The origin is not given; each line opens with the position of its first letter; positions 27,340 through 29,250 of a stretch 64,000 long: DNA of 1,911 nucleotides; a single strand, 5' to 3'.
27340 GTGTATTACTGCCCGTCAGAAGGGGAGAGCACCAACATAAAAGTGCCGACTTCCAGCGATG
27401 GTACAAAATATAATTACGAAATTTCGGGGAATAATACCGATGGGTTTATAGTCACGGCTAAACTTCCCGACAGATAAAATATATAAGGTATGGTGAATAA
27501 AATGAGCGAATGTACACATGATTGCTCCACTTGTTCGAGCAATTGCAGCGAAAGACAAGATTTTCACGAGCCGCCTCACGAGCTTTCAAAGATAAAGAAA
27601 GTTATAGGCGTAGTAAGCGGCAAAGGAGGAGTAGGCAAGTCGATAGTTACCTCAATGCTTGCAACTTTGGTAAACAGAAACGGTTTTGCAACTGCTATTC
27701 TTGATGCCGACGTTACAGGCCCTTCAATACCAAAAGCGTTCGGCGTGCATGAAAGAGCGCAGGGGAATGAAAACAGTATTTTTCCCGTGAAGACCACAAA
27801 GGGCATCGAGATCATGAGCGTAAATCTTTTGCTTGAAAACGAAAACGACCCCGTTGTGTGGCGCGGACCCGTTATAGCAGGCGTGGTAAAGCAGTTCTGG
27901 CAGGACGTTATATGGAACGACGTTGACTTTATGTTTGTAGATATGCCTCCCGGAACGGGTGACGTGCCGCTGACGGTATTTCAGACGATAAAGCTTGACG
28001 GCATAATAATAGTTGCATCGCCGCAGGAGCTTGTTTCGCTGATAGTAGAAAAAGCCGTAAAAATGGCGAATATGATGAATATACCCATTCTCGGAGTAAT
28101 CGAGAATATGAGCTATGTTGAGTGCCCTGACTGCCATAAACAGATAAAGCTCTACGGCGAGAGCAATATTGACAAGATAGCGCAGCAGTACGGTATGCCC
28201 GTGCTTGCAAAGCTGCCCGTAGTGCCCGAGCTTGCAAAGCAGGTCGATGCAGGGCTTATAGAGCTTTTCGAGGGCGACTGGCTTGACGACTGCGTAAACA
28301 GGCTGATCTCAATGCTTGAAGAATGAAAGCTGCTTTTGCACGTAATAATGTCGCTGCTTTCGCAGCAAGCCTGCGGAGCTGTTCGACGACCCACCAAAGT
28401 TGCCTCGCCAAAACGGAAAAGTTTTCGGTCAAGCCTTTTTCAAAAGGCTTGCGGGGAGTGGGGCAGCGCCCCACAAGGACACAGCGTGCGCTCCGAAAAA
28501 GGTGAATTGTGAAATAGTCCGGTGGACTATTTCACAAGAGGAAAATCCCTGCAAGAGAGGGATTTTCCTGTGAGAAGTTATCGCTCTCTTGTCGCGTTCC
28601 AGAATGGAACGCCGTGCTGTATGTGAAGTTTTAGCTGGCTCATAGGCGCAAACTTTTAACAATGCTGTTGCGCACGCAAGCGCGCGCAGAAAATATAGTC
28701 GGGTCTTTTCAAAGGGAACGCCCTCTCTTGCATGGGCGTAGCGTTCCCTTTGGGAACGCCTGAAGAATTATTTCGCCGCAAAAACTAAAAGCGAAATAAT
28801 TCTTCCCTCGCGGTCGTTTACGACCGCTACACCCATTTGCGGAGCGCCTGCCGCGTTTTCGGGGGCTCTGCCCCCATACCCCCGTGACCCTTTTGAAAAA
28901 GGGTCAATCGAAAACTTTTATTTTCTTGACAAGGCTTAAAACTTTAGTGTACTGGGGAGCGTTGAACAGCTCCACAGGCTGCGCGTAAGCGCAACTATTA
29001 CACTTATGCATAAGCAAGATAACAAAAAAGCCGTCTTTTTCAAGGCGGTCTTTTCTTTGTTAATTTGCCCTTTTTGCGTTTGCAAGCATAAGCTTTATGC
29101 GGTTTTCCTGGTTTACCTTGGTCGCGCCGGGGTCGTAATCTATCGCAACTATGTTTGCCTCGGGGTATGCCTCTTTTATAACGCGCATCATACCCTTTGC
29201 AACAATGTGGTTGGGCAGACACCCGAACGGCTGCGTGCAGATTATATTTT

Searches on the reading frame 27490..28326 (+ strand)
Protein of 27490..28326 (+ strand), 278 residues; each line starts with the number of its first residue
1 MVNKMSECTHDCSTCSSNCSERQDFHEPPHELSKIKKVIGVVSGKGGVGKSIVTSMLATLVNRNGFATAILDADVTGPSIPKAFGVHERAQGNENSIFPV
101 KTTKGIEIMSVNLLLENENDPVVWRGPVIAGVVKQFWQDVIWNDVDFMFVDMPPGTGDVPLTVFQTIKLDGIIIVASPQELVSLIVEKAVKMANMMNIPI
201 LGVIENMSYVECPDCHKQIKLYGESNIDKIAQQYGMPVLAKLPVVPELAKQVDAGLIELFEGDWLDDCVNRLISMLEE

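Call 13: search_protein_families(library=pfam, proteins=[window:27490-28326:+])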
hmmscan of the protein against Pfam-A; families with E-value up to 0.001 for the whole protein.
window:27490-28326:+ (278 aa): 5 families
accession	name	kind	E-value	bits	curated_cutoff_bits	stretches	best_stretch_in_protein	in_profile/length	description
PF10609.15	ParA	-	1.4e-85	287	27.1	1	34-256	1-223/246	NUBPL iron-transfer P-loop NTPase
PF01656.29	CbiA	-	4e-10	40.2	25.4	1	39-253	1-120/125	CobQ/CobB/MinD/ParA nucleotide binding domain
PF13614.12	AAA_31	-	0.00042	20.7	27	0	37-86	2-50/177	AAA domain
PF13500.12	AAA_26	-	0.00067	20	27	0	158-250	118-196/198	AAA domain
PF02374.21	ArsA_ATPase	-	0.0007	19.3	24.3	0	41-75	5-39/305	Anion-transporting ATPase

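Call 36: find_encoding_contigs(protein=window:27490-28326:+, flank=3000, max_places=8)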
Protein window:27490-28326:+ (278 aa): 1 contig read that carries it; 1 place shown.
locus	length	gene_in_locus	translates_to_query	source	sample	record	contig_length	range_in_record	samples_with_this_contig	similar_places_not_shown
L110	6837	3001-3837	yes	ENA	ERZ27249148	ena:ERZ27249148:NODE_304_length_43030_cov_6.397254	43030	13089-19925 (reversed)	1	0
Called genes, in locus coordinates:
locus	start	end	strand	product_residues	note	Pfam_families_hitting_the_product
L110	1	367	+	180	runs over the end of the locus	-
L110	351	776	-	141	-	-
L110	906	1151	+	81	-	PF13443:HTH_26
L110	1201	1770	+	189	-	PF01613:Flavin_Reduct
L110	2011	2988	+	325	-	PF02557:VanY (weak)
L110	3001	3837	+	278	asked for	PF10609:ParA, PF01656:CbiA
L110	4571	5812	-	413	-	PF09989:DUF2229 (weak)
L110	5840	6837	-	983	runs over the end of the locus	PF01869:BcrAD_BadFG, PF09989:DUF2229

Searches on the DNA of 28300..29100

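Call 63: search_rna_families(source=window, start=28300, end=29100, threshold=evalue, max_evalue=1)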
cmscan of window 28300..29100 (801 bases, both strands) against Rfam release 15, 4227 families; matches with E-value up to 1: 5.
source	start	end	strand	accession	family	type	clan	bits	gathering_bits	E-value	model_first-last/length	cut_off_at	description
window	28961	29062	+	RF02397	sau-5971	Gene; sRNA;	-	23.1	90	0.13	1-96/96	no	Staphylococcus sRNA sau-5971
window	28498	28576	-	RF02100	tfoR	Gene; sRNA;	-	22.8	70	0.0036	1-101/101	no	Translational regulator of tfoXVC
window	28984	29061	+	RF01772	rnk_pseudo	Cis-reg; leader;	-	20.9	55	0.58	1-108/108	no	Pseudomonas rnk leader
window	28421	28461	+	RF00749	mir-208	Gene; miRNA;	-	19.6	56.4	0.13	1-77/77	no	mir-208 microRNA precursor family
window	28614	28675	+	RF01611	ceN108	Gene; snRNA; snoRNA; CD-box;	-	19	50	0.36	1-70/70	no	Caenorhabditis snoRNA ceN108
